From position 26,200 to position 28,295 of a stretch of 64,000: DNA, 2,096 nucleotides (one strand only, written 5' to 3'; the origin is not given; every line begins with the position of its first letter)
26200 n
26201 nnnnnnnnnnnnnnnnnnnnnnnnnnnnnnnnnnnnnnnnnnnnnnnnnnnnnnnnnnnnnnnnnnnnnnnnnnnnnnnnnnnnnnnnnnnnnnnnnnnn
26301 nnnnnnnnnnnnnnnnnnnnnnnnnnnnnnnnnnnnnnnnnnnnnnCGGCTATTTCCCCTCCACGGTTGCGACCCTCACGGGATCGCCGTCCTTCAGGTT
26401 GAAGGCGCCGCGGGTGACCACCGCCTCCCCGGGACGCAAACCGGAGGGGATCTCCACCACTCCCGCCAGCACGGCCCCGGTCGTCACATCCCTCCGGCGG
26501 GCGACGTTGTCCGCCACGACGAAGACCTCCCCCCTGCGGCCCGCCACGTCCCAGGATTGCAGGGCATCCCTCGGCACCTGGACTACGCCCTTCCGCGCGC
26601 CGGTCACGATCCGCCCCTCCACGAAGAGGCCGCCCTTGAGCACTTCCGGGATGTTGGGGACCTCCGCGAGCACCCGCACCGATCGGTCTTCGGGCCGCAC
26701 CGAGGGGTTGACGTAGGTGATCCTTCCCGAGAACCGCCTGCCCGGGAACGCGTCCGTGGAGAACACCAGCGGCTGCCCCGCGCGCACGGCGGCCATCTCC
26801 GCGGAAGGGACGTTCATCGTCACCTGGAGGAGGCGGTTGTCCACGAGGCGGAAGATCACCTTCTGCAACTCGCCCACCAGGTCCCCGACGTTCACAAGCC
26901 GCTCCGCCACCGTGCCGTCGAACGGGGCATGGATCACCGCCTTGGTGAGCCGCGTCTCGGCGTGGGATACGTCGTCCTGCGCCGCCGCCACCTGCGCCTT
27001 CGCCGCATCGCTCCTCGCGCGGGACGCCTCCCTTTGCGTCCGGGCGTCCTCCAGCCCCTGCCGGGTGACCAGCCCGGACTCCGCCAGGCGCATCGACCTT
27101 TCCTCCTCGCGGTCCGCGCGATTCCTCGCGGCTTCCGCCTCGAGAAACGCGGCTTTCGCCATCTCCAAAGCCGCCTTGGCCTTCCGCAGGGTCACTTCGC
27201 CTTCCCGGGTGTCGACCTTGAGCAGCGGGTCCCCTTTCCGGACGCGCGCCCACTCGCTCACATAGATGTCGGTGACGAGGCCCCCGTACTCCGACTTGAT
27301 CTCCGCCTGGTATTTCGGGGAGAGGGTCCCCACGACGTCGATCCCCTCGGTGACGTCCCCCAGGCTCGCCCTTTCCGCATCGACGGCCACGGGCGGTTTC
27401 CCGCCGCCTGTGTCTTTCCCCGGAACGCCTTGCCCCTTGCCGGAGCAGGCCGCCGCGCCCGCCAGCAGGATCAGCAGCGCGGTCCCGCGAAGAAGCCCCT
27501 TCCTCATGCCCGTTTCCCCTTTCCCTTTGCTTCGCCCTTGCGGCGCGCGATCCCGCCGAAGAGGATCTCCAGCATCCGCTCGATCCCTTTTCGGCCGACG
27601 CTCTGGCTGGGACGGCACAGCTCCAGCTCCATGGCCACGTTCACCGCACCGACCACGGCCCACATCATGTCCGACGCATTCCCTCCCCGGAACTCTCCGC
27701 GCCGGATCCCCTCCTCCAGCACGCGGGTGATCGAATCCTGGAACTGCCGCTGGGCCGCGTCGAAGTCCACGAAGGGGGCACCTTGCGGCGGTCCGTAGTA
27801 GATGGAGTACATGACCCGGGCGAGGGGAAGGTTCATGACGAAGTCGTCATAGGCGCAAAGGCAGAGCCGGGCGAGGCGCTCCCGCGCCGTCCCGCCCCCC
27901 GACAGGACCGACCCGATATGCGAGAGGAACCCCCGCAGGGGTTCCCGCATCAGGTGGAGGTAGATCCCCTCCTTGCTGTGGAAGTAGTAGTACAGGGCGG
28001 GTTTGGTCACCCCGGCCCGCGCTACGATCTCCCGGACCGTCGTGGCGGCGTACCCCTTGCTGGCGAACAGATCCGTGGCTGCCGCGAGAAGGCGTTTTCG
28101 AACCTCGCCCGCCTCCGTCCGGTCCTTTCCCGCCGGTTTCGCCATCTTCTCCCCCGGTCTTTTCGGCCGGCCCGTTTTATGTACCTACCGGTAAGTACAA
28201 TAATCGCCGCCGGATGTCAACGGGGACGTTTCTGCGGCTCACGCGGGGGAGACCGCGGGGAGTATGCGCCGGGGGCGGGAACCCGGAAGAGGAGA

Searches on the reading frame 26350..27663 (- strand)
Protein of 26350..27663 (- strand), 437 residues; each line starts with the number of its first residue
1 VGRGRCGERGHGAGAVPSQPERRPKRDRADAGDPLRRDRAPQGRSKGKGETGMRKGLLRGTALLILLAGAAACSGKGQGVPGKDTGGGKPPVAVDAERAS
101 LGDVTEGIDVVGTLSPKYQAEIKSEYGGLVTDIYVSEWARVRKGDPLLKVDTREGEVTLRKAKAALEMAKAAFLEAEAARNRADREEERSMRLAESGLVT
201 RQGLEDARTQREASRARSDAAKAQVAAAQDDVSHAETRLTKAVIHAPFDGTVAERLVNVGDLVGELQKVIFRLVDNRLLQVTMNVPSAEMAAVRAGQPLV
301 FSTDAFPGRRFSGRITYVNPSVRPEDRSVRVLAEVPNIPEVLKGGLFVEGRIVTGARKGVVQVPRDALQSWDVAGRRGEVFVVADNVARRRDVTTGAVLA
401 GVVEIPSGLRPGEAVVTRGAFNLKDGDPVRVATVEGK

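Call 85: search_protein_families(library=pfam, proteins=[window:26350-27663:-], max_evalue=0.0001)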
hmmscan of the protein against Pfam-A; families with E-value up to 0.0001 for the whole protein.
window:26350-27663:- (437 aa): 2 families
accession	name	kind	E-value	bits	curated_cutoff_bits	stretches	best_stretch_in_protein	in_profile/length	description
PF16576.10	HlyD_D23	-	5.8e-26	91.5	30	1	108-348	6-214/214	Barrel-sandwich domain of CusB or HlyD membrane-fusion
PF13437.12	HlyD_3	-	2.1e-19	70.6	22.2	1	243-343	1-104/106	HlyD family secretion protein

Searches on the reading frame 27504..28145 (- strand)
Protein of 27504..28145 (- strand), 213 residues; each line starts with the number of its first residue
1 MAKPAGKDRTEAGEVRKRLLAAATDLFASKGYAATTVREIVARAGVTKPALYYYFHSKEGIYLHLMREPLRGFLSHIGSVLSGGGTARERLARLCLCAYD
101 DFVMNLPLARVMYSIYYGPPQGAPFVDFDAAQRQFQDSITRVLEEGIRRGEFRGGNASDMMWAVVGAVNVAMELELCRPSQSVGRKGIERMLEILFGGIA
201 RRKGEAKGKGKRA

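Call 85: search_protein_families(library=pfam, proteins=[window:27504-28145:-], max_evalue=0.0001)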
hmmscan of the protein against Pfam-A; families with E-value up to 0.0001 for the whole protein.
window:27504-28145:- (213 aa): 2 families
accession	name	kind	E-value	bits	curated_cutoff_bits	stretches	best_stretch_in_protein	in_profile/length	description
PF00440.29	TetR_N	-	3.5e-19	68.7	24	1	19-64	1-46/47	Bacterial regulatory proteins, tetR family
PF17932.6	TetR_C_24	-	1.2e-05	26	26.4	1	85-170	2-86/114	Tetracyclin repressor-like, C-terminal domain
